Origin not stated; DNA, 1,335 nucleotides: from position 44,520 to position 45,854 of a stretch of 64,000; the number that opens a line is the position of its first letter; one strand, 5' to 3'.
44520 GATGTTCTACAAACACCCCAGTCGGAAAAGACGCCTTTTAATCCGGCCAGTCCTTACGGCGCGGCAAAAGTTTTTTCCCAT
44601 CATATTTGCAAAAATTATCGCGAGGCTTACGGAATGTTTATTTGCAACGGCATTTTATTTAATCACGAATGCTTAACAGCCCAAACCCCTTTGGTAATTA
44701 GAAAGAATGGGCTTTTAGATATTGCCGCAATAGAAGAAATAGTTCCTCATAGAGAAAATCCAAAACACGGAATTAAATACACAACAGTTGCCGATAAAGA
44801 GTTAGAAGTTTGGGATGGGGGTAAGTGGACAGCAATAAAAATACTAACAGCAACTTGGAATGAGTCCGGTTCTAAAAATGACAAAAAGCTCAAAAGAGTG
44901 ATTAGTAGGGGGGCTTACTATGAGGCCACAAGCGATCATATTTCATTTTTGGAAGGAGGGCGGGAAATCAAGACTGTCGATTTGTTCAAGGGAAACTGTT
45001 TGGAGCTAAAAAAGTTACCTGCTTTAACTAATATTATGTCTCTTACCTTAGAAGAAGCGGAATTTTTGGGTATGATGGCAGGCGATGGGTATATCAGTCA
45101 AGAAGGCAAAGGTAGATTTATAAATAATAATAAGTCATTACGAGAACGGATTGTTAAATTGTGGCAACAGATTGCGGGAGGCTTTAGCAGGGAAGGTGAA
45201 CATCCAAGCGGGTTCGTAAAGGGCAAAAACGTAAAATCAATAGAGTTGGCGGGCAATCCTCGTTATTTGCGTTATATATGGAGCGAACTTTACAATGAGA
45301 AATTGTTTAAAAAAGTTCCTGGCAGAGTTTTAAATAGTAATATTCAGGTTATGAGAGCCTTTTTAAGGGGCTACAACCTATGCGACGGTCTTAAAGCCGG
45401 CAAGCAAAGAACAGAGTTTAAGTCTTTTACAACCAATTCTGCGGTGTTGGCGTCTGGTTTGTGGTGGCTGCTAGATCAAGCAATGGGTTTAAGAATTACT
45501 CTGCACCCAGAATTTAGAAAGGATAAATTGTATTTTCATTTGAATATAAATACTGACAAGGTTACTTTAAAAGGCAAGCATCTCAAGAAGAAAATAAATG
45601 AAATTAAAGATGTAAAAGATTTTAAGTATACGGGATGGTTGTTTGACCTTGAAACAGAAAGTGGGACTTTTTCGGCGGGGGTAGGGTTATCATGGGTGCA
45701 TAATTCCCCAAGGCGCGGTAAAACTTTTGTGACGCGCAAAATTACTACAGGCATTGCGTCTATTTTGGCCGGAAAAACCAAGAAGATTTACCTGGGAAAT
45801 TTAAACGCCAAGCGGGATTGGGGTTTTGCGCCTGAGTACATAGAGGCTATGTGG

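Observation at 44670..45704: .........-type intein inside GDP-mannose 4,6-dehydratase (gmd)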

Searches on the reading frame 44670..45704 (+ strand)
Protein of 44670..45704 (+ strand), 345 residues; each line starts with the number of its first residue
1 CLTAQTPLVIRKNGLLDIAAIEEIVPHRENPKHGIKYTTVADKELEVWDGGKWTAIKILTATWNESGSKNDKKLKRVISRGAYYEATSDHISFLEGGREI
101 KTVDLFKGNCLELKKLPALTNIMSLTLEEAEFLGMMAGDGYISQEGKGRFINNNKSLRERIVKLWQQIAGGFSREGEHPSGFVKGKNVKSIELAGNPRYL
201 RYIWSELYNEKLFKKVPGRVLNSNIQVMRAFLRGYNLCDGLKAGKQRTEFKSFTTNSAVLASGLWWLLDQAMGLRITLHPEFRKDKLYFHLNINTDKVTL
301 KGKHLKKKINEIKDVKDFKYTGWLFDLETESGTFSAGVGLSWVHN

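Call 4: search_protein_families(library=pfam, proteins=[window:44670-45704:+], max_evalue=1)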
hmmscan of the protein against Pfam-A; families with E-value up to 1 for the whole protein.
seq(345 aa): 1 family
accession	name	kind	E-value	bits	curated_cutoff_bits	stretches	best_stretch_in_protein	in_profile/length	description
PF14528.11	LAGLIDADG_3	-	7.4e-07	29.8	22.5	2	227-281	2-55/82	LAGLIDADG-like domain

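Call 5: search_protein_families(library=ncbifam, proteins=[window:44670-45704:+], max_evalue=1)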
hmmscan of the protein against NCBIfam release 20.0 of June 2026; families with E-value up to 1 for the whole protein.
seq(345 aa): 3 families
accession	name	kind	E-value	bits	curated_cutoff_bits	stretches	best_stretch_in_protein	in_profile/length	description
NF011287.0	PRK14698.1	equivalog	3.6e-07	28.6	1238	1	125-296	389-551/1017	V-type ATP synthase subunit A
NF011491.0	PRK14898.1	equivalog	0.0054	14.8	783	1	114-268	230-375/860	DNA-directed RNA polymerase subunit A''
NF003158.0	PRK04132.1-3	equivalog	0.0072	13.4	1750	1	116-168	173-221/1437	replication factor C small subunit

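Call 6: search_solved_structures(query=window:44670-45704:+, max_evalue=10, show_alignments=3)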
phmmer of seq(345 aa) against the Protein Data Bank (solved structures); distinct sequences matched with E-value up to 10: 5.
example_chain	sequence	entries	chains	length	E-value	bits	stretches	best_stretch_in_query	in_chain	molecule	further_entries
7qsu_A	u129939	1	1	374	2.1e-05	27.2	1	127-307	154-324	V-ATPase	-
7qss_A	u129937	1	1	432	3.6e-05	26.4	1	127-306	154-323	V-type ATP synthase alpha chain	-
2jep_A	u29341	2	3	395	0.068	15.6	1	136-210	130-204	XYLOGLUCANASE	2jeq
2fyh_A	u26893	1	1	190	0.17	14.3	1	186-220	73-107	putative integral membrane transport protein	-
5x6o_G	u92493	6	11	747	0.65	12.4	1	54-136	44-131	DNA damage checkpoint protein LCD1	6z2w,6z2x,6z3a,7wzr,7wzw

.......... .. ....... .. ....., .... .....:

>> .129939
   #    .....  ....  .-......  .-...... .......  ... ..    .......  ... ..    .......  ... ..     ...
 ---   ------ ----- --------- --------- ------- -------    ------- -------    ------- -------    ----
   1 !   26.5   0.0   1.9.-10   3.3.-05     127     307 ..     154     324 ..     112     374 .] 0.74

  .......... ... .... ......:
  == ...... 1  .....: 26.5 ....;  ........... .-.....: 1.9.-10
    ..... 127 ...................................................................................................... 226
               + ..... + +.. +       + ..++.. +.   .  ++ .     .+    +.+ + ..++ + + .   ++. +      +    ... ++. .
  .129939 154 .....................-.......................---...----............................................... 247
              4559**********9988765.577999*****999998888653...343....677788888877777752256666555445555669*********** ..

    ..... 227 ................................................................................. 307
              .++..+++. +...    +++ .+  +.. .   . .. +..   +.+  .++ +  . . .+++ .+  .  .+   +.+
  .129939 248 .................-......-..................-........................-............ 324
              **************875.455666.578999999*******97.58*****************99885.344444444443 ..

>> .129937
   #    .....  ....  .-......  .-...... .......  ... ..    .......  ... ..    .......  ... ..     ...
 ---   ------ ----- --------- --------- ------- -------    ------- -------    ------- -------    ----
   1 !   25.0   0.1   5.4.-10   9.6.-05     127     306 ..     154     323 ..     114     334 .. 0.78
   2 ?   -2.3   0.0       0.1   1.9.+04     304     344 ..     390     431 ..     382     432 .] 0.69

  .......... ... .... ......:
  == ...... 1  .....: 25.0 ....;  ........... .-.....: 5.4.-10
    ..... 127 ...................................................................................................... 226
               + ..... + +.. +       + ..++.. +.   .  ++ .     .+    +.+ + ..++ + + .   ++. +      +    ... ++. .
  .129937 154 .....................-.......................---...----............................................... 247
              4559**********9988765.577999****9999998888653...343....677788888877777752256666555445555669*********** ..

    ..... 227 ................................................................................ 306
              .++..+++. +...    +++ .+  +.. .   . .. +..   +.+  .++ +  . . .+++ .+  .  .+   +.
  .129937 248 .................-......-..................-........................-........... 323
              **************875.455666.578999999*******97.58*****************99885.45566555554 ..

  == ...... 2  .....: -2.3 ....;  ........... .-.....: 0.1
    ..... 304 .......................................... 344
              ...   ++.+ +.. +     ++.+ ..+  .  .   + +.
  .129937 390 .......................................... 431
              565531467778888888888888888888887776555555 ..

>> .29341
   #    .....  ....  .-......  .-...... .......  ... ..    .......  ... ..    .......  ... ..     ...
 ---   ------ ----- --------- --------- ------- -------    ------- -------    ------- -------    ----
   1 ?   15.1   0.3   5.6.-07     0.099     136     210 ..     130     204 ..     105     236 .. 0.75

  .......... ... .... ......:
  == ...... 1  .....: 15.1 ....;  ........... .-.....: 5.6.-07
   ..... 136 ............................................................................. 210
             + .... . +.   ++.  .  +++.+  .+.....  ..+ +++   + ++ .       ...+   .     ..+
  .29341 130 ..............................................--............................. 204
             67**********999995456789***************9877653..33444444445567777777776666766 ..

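Call 7: find_homologous_proteins(query=window:44670-45704:+, max_evalue=0.001)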
Query seq(345 aa) (345 aa): 34 proteins with E <= 0.001 among 3656 candidates.
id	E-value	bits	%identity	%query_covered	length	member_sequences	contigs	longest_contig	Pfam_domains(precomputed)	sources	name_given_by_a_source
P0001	6.1e-104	366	63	72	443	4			PF16363.12,PF01370.28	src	-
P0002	7.5e-86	307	47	100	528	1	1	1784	PF16363.12,PF01370.28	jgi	jgi:GDPmannose 4,6-dehydratase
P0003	2.4e-63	233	57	53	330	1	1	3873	PF16363.12,PF01370.28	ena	-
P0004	1.5e-57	214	40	100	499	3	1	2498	PF16363.12,PF14528.12,PF01370.28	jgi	jgi:GDPmannose 4,6-dehydratase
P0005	2.2e-51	193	73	34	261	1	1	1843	PF16363.12,PF01370.28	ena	-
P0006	6.3e-50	188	37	100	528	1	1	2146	PF04321.24,PF16363.12,PF14528.12,PF01370.28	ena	-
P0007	1.1e-48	184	35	100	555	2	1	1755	PF16363.12,PF14528.12,PF01370.28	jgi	jgi:GDPmannose 4,6-dehydratase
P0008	4.5e-48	182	36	98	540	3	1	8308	PF16363.12,PF14528.12,PF01370.28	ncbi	-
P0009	1.4e-47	181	37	100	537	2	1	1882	PF16363.12,PF14528.12,PF01370.28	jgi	jgi:GDPmannose 4,6-dehydratase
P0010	1.2e-46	178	36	100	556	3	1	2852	PF16363.12,PF14528.12,PF01370.28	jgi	jgi:GDPmannose 4,6-dehydratase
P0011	1.5e-46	177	36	100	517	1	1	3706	PF16363.12,PF14528.12,PF01370.28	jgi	-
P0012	1.0e-45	175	49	52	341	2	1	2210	PF16363.12,PF01370.28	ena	-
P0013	1.3e-45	174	36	100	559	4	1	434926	PF16363.12,PF14528.12,PF01370.28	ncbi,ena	-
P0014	6.1e-45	172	35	100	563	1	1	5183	PF16363.12,PF14528.12,PF01370.28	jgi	jgi:GDPmannose 4,6-dehydratase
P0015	2.1e-44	170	35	100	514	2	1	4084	PF16363.12,PF14528.12,PF01370.28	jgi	jgi:GDPmannose 4,6-dehydratase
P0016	4.1e-44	169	36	87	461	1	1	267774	PF16363.12,PF14528.12,PF01370.28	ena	-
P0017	8.0e-44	168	35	100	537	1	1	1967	PF16363.12,PF14528.12,PF01370.28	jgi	jgi:GDPmannose 4,6-dehydratase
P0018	6.6e-43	165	35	100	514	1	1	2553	PF16363.12,PF14528.12,PF01370.28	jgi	jgi:GDPmannose 4,6-dehydratase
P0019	4.3e-42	163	34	100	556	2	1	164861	PF16363.12,PF14528.12,PF01370.28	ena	-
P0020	4.4e-42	163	34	98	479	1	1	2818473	PF16363.12,PF14528.12,PF01370.28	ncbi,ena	-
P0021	3.7e-41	160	35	87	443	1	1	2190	PF16363.12,PF14528.12,PF01370.28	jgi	jgi:GDPmannose 4,6-dehydratase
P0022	1.0e-36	145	37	67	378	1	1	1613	PF16363.12,PF14528.12,PF01370.28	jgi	-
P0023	5.2e-34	136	38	72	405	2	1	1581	PF16363.12,PF14528.12,PF01370.28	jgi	jgi:GDPmannose 4,6-dehydratase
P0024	1.9e-33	134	41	63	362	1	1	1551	PF16363.12,PF14528.12,PF01370.28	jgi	jgi:GDPmannose 4,6-dehydratase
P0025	3.2e-32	130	31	75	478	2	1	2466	PF16363.12,PF02796.22,PF01381.29,PF14528.12,PF01370.28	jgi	jgi:GDPmannose 4,6-dehydratase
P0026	9.8e-30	122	40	63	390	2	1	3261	PF16363.12,PF14528.12,PF01370.28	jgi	jgi:GDPmannose 4,6-dehydratase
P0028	1.2e-25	109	37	61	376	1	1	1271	PF16363.12,PF14528.12,PF01370.28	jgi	jgi:GDPmannose 4,6-dehydratase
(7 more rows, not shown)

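Call 22: search_solved_structures(query=A1, max_evalue=1, show_alignments=2)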
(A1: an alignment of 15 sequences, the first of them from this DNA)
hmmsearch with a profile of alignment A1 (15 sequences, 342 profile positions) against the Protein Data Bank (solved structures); distinct sequences matched with E-value up to 1: 16.
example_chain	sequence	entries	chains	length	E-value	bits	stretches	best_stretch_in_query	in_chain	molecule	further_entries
7qsu_A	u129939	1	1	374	3.1e-14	56.1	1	95-342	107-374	V-ATPase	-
7qss_A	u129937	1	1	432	3e-13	52.9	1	96-293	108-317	V-type ATP synthase alpha chain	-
2cw7_A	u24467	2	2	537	5.5e-09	38.8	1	119-268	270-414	Endonuclease PI-PkoII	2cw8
5o9i_A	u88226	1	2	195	0.00015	24.2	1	3-124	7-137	Transcription initiation factor IIB,Transcription initiation factor IIB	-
7qst_A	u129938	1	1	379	0.0006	22.3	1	55-237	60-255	V-type ATP synthase subunit A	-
5o9j_A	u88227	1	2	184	0.0047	19.3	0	2-116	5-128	Transcription initiation factor IIB,Transcription initiation factor IIB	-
8ubs_A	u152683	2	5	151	0.0048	19.3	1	8-112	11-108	NrdJ-1 | Nrdj-1 intein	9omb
1dfa_A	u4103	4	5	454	0.053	15.9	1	127-275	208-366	PI-SCEI ENDONUCLEASE | ENDONUCLEASE PI-SCEI | PI-SCEI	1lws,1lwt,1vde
1um2_A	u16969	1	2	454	0.054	15.8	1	127-275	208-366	ENDONUCLEASE PI-SCEI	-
1ef0_A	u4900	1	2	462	0.055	15.8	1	127-275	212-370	PI-SCEI ENDONUCLEASE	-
1jva_A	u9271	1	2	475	0.06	15.7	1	127-275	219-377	VMA1-DERIVED HOMING ENDONUCLEASE X10SSS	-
9hth_A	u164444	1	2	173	0.098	15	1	65-157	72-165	DNA-directed DNA polymerase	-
9cop_A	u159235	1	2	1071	0.27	13.5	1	127-275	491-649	V-type proton ATPase catalytic subunit A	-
1lsh_A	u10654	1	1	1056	0.43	12.9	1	136-172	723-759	LIPOVITELLIN (LV-1N, LV-1C)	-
8rwl_A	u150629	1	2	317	0.76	12.1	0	39-76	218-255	Malate dehydrogenase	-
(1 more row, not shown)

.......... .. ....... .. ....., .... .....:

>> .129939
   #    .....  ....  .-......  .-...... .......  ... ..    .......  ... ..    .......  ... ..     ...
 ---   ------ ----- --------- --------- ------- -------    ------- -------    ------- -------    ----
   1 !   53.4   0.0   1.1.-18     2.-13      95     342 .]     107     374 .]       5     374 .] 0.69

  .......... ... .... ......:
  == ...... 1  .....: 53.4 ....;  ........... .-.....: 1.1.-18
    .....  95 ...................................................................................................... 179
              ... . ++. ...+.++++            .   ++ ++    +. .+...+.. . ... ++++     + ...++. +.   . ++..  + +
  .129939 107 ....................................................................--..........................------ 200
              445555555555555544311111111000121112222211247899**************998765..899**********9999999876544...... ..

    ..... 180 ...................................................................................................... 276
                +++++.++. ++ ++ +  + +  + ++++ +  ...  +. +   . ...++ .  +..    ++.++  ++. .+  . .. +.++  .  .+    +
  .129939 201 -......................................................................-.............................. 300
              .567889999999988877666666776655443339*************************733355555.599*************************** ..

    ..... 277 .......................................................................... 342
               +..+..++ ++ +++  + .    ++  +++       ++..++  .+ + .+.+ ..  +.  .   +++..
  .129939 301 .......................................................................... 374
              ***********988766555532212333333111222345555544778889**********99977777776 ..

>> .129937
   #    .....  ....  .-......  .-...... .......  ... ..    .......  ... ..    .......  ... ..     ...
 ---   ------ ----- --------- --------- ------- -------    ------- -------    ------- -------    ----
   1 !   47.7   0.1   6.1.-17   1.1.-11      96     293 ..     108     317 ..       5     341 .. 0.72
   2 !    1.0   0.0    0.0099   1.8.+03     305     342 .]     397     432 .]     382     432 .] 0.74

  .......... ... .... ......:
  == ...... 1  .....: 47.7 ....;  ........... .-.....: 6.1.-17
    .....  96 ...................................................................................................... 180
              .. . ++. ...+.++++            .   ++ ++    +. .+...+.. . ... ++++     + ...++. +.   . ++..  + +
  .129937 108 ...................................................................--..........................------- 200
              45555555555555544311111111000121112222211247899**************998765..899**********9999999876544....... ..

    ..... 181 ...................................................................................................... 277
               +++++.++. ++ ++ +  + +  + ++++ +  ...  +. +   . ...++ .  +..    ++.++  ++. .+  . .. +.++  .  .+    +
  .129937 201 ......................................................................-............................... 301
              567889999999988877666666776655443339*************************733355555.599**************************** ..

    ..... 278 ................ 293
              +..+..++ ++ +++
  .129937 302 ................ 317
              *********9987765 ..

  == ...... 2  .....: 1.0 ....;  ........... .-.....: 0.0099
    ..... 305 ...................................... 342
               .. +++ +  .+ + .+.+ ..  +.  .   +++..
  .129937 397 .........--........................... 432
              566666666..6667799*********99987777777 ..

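Call 23: predict_structure(protein=window:44670-45704:+)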
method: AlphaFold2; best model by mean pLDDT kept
length: 345 residues; sequences in the alignment: 1
mean_pLDDT: 35.4   pTM: 0.21
mean pLDDT of the five models: 35.4, 30.0, 29.5, 29.3, 29.2
residues with pLDDT >= 90: 0; 70-90: 1; 50-70: 3; < 50: 341
segments of 3 or more residues with pLDDT < 50: 1-84, 86-95, 98-283, 285-345
pLDDT, mean of each block of 10 residues (from residue 1): 28 29 27 29 35 35 33 38 42 48 34 25 30 32 34 40 41 36 34 32 36 32 36 31 26 28 35 39 44 42 40 40 46 45 38
secondary structure, 60 per line:
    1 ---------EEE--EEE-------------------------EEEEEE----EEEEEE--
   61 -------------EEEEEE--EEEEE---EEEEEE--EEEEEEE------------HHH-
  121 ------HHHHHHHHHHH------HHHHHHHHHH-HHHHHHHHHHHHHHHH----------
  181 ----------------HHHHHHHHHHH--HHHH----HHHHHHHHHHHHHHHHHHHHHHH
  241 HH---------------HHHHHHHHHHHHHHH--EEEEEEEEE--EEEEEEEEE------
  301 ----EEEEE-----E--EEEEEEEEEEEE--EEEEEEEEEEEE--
elements in order: E10-12 E15-17 E43-48 E53-58 E74-79 E82-86 E90-95 E98-104 H127-137 H144-153 H155-170 H197-207 H210-213 H218-242 H258-272 E275-283 E286-294 E305-309 E318-329 E332-343

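Call 27: find_encoding_contigs(protein=P0013, flank=4000, max_places=2)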
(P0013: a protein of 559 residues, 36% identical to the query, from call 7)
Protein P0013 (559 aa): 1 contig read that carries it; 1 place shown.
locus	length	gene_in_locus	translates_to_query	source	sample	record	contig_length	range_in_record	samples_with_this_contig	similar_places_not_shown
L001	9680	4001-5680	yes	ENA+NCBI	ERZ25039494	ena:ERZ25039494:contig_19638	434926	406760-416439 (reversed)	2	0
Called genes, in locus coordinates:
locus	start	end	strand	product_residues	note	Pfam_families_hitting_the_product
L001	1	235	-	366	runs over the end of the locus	PF13579:Glyco_trans_4_4, PF13439:Glyco_transf_4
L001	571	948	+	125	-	-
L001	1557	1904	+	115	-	PF00535:Glycos_transf_2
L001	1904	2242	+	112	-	-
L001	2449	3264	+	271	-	PF00535:Glycos_transf_2, PF13641:Glyco_tranf_2_3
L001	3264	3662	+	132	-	PF10066:DUF2304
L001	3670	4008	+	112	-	PF05368:NmrA (weak), PF01370:Epimerase, PF16363:GDP_Man_Dehyd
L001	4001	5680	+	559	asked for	PF01370:Epimerase, PF16363:GDP_Man_Dehyd, PF14528:LAGLIDADG_3 (faint), PF01370:Epimerase, PF16363:GDP_Man_Dehyd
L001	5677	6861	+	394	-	PF01266:DAO, PF13450:NAD_binding_8 (weak)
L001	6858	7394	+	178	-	PF00908:dTDP_sugar_isom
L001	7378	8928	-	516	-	PF01943:Polysacc_synt (weak), PF13440:Polysacc_synt_3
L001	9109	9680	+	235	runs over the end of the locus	PF03808:Glyco_tran_WecG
